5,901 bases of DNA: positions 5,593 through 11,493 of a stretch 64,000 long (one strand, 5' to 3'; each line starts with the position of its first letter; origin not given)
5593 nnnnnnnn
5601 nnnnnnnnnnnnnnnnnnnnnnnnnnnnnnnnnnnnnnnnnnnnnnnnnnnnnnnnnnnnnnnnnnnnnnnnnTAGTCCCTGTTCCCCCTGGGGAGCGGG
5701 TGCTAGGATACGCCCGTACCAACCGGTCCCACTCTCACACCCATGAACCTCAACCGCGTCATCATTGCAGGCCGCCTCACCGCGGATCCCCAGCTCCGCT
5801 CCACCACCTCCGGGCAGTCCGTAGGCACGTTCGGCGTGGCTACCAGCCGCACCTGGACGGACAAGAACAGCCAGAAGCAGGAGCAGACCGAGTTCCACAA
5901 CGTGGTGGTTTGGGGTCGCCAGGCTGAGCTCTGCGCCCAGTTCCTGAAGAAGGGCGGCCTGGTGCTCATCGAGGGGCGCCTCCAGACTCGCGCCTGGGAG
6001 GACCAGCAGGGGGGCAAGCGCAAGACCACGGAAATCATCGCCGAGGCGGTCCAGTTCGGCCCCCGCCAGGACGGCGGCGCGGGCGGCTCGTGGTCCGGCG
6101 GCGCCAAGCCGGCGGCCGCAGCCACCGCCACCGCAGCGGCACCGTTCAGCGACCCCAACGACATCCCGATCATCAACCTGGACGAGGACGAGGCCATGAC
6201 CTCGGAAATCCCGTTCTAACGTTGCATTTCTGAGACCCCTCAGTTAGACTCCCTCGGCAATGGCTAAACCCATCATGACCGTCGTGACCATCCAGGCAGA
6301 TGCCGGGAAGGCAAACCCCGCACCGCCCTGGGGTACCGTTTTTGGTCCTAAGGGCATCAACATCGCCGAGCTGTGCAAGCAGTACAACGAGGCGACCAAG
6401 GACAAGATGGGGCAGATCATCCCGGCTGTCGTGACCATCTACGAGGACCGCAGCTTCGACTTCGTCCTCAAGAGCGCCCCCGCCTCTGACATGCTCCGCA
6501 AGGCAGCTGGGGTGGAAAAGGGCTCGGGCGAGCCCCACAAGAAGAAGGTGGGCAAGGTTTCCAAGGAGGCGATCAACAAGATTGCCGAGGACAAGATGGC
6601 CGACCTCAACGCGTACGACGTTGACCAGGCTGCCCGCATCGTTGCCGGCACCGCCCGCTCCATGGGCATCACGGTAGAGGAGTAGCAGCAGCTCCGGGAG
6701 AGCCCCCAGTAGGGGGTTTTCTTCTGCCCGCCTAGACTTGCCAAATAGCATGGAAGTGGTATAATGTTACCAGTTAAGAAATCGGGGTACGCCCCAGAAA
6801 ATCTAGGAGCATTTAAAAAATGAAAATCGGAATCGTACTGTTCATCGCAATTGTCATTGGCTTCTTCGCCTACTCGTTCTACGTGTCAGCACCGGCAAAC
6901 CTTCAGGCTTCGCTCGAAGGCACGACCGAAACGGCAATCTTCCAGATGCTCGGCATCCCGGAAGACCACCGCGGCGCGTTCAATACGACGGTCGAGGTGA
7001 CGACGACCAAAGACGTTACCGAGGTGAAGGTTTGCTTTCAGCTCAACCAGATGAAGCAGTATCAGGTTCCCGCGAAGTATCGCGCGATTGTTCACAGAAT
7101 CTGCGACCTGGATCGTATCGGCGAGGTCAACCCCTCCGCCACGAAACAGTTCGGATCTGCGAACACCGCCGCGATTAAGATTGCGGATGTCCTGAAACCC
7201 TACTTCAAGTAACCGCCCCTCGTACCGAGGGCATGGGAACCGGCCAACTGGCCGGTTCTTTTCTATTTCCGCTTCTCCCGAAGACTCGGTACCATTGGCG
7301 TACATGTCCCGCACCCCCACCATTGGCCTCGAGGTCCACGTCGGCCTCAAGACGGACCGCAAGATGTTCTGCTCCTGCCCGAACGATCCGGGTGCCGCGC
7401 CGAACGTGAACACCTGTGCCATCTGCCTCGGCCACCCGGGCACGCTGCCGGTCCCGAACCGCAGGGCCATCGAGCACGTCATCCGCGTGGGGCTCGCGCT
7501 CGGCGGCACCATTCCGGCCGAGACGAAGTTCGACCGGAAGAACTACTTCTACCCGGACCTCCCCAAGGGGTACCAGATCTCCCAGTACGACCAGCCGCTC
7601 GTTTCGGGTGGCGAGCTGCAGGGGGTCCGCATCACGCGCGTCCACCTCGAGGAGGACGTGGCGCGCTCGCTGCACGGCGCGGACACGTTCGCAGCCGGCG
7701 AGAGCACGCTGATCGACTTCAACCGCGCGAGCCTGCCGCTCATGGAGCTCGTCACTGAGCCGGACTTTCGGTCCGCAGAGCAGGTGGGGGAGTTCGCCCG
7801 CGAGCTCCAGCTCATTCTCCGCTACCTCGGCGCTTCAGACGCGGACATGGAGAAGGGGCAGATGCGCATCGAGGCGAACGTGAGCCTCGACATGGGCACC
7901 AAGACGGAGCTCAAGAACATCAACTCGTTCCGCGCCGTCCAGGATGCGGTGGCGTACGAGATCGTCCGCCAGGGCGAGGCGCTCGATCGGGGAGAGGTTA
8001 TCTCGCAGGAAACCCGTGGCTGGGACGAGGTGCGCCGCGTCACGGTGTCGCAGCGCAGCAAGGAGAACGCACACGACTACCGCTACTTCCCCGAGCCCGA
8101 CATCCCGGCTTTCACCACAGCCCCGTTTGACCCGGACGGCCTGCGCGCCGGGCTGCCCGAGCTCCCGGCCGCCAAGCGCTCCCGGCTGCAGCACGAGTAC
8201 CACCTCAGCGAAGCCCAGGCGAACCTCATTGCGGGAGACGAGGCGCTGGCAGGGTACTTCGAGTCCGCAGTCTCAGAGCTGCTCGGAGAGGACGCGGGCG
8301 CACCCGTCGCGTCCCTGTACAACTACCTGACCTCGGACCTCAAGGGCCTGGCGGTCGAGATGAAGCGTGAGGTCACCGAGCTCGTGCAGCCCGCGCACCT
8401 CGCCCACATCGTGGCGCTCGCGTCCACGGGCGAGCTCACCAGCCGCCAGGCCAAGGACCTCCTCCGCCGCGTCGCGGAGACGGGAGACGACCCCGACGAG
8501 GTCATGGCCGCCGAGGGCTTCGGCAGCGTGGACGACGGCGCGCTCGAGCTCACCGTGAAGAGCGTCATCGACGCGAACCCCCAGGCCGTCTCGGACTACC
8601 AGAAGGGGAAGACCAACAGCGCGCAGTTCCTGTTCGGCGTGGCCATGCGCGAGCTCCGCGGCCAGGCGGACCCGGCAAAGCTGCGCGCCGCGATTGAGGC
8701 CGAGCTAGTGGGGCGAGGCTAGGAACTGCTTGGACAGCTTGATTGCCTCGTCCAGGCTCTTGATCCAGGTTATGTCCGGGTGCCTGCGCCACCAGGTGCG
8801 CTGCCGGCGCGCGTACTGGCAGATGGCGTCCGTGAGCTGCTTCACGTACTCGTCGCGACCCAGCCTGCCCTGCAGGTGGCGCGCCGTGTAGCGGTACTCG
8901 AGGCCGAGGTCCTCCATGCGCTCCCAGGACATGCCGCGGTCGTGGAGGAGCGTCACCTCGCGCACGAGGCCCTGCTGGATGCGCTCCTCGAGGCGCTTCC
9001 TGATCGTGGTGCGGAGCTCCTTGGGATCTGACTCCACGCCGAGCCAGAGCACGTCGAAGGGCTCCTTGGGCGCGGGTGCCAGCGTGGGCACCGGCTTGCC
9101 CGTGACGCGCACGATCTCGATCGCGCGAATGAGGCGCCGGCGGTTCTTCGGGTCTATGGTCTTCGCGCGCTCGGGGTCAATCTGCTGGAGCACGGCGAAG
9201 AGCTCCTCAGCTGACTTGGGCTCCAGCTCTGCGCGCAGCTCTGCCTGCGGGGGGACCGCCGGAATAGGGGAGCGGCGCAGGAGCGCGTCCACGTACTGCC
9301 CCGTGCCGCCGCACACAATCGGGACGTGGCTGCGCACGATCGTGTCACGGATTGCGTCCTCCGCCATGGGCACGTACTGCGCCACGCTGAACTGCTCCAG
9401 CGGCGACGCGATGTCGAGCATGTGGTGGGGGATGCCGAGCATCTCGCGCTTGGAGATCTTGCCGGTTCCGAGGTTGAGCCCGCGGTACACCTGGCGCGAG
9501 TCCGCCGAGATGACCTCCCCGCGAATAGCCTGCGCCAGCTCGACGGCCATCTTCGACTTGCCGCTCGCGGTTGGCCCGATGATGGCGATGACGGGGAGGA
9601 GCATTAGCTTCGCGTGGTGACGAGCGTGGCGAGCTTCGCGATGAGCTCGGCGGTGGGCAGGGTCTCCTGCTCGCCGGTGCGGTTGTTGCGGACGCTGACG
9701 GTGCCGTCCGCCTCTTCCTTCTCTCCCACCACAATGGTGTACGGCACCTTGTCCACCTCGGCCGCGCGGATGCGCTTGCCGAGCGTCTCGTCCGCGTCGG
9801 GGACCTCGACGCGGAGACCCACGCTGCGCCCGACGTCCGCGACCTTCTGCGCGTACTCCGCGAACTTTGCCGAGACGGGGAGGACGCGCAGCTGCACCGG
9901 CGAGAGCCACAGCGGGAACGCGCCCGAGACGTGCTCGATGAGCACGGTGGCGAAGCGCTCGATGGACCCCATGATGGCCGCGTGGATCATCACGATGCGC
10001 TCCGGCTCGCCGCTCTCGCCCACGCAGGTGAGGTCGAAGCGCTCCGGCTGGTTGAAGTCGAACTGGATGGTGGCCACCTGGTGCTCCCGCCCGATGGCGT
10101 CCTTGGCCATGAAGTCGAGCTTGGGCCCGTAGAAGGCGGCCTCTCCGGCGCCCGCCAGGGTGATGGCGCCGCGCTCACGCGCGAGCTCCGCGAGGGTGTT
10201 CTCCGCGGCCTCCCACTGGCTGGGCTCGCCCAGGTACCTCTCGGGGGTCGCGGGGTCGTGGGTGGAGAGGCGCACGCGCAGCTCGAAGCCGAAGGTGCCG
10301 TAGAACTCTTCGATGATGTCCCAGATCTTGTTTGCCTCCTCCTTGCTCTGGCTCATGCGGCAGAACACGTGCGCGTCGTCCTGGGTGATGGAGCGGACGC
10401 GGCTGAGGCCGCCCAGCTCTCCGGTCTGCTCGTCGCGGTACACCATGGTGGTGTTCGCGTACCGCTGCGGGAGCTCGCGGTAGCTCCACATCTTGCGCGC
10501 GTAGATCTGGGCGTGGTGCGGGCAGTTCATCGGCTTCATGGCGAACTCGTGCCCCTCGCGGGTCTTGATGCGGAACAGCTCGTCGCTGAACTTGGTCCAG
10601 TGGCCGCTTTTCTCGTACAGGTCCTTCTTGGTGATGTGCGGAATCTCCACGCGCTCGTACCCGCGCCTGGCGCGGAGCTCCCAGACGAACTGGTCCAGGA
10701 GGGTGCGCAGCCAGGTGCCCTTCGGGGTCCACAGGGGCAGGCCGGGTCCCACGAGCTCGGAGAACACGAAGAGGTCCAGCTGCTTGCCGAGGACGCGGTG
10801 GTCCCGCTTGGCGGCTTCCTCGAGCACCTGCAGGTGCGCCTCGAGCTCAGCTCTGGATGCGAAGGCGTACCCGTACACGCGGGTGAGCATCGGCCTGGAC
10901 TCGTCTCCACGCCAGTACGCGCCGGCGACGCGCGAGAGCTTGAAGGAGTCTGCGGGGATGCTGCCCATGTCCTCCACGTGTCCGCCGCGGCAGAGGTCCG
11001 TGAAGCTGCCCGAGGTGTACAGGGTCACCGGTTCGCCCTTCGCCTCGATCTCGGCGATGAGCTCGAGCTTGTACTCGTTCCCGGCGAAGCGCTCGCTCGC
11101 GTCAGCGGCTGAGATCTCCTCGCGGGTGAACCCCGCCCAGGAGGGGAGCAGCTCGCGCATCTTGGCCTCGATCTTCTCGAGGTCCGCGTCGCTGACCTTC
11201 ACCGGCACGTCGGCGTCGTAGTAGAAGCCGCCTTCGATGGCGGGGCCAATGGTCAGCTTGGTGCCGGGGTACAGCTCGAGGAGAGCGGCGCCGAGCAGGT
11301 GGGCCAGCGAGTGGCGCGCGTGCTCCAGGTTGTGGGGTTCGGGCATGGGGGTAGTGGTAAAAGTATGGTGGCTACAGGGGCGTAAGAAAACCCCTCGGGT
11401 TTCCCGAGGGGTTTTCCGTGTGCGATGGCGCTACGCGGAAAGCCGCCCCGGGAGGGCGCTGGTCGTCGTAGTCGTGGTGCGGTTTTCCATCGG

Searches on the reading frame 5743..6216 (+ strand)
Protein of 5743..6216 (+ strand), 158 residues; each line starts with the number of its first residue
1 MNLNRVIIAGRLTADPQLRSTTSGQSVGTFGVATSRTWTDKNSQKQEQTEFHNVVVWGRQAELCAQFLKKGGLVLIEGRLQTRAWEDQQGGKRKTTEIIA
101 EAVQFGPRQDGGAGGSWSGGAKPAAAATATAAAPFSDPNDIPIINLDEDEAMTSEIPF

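Call 21: search_protein_families(library=pfam, proteins=[window:5743-6216:+])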
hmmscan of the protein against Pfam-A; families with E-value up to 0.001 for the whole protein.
window:5743-6216:+ (158 aa): 1 family
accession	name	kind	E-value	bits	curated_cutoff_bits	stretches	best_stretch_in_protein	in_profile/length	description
PF00436.31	SSB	-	1.1e-37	128.7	26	1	3-105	1-103/104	Single-strand binding protein family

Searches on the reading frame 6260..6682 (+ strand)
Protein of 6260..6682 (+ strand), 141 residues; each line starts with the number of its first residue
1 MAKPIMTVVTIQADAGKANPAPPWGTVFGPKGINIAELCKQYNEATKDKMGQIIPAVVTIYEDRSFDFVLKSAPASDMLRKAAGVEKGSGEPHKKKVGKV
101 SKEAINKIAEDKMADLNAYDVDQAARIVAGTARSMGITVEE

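Call 21: search_protein_families(library=pfam, proteins=[window:6260-6682:+])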
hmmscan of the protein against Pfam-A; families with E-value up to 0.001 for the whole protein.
window:6260-6682:+ (141 aa): 2 families
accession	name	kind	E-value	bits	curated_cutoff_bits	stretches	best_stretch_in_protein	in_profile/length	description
PF00298.24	Ribosomal_L11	-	2.5e-26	92.3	21.4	1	71-139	1-69/69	Ribosomal protein L11, RNA binding domain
PF03946.19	Ribosomal_L11_N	-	2.1e-21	75.8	32.9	1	9-66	1-58/58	Ribosomal protein L11, N-terminal domain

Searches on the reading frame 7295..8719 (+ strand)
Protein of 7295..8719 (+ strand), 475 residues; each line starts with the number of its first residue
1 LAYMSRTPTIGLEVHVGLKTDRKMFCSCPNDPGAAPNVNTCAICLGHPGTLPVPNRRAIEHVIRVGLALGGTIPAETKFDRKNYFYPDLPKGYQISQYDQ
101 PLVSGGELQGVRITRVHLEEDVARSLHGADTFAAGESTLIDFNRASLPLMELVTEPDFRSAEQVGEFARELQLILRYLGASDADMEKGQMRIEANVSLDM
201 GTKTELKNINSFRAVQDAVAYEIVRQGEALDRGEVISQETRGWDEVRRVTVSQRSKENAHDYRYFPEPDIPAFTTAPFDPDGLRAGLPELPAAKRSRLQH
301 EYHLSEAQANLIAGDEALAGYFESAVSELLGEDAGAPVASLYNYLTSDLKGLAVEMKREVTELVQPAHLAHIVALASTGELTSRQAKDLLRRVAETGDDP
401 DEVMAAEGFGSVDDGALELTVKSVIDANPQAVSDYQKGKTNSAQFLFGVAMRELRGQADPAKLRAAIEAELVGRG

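Call 21: search_protein_families(library=pfam, proteins=[window:7295-8719:+])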
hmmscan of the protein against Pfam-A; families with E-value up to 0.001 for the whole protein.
window:7295-8719:+ (475 aa): 2 families
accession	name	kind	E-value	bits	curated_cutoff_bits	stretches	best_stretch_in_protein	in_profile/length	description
PF02934.20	GatB_N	-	3.4e-101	338.5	23.4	1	9-274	2-270/277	GatB/GatE catalytic domain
PF02637.23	GatB_Yqey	-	1.9e-28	99.7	27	1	335-471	10-148/148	GatB domain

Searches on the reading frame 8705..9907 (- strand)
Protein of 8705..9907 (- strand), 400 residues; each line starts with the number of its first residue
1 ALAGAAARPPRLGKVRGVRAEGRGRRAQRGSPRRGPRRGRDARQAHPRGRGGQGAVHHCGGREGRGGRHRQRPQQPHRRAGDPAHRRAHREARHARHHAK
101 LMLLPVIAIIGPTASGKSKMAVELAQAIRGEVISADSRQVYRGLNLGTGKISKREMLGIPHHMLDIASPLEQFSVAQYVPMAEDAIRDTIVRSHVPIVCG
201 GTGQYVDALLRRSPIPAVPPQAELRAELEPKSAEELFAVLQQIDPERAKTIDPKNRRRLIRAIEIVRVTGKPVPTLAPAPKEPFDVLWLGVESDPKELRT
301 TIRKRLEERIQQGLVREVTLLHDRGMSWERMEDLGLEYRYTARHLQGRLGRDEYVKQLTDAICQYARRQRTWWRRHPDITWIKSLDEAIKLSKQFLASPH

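Call 21: search_protein_families(library=pfam, proteins=[window:8705-9907:-])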
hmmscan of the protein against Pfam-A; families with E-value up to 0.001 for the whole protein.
window:8705-9907:- (400 aa): 2 families
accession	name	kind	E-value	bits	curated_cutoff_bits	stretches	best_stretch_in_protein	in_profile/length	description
PF01715.23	IPPT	-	1.3e-64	218.7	23.6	1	139-375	1-242/243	IPP transferase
PF01745.22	IPT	-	2.9e-07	30.6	20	1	106-164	3-61/233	Isopentenyl transferase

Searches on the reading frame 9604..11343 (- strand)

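Call 21: search_protein_families(library=pfam, proteins=[window:9604-11343:-])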
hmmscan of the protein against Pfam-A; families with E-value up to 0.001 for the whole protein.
window:9604-11343:- (579 aa): 3 families
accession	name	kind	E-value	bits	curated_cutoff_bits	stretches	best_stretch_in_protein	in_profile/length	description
PF00587.30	tRNA-synt_2b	-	8.8e-44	150.1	29.3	1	257-471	1-178/179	tRNA synthetase class II core domain (G, H, P, S and T)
PF03129.25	HGTP_anticodon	-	5.1e-22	78.3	21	1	484-572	1-92/94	Anticodon binding domain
PF07973.19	tRNA_SAD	-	5.2e-08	33.2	24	1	106-157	1-44/44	Threonyl and Alanyl tRNA synthetase second additional domain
